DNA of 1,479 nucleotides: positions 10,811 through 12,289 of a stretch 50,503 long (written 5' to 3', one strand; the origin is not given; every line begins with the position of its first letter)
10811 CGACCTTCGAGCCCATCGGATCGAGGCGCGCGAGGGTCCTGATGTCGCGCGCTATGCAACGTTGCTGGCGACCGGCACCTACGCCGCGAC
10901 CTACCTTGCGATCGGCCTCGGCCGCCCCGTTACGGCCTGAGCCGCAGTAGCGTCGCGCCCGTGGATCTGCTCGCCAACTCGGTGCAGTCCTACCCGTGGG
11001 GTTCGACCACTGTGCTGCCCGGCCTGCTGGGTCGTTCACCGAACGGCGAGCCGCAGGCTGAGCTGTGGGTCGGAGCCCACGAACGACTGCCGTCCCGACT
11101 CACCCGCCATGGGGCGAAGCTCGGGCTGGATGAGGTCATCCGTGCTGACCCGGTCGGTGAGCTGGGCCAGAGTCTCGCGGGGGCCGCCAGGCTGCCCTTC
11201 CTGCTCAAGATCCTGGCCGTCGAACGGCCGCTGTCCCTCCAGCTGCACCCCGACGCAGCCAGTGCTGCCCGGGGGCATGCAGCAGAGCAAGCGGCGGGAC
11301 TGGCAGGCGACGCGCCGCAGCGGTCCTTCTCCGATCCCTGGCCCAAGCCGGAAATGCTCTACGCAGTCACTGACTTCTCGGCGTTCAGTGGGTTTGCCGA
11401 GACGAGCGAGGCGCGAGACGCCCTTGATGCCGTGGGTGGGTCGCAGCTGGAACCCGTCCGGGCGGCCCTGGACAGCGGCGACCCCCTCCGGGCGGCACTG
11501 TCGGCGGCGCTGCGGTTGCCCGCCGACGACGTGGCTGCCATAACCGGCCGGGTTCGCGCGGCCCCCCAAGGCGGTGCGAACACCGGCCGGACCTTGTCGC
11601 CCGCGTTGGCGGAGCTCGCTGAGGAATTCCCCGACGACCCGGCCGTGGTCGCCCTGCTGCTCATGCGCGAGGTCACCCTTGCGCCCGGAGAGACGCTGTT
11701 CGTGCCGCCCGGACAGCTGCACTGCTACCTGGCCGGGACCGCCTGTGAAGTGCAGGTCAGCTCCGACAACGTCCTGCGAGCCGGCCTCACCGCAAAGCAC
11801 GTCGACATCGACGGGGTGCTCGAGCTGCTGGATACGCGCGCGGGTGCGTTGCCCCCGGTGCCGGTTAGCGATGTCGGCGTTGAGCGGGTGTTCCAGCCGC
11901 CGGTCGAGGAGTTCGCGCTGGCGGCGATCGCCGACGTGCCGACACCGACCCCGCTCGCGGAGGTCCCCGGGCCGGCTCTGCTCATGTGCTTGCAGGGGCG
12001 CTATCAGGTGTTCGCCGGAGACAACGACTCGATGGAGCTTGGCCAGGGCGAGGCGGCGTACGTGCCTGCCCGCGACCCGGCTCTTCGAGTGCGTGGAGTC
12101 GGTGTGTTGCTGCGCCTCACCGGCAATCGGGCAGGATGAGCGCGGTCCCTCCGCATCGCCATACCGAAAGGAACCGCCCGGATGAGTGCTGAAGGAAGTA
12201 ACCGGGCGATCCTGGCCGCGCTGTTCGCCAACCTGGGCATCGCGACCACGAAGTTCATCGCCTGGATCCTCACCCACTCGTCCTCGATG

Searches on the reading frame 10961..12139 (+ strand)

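Call 45: search_protein_families(library=pfam, proteins=[window:10961-12139:+], max_evalue=0.001)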
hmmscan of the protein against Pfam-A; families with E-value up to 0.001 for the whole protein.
window:10961-12139:+ (392 aa): 2 families
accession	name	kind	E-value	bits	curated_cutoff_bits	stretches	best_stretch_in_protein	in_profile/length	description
PF20511.4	PMI_typeI_cat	-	6.5e-22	78.6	22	1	4-146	4-141/143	Phosphomannose isomerase type I, catalytic domain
PF07883.17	Cupin_2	-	1.6e-05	24.9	27.2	0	338-373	19-53/70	Cupin domain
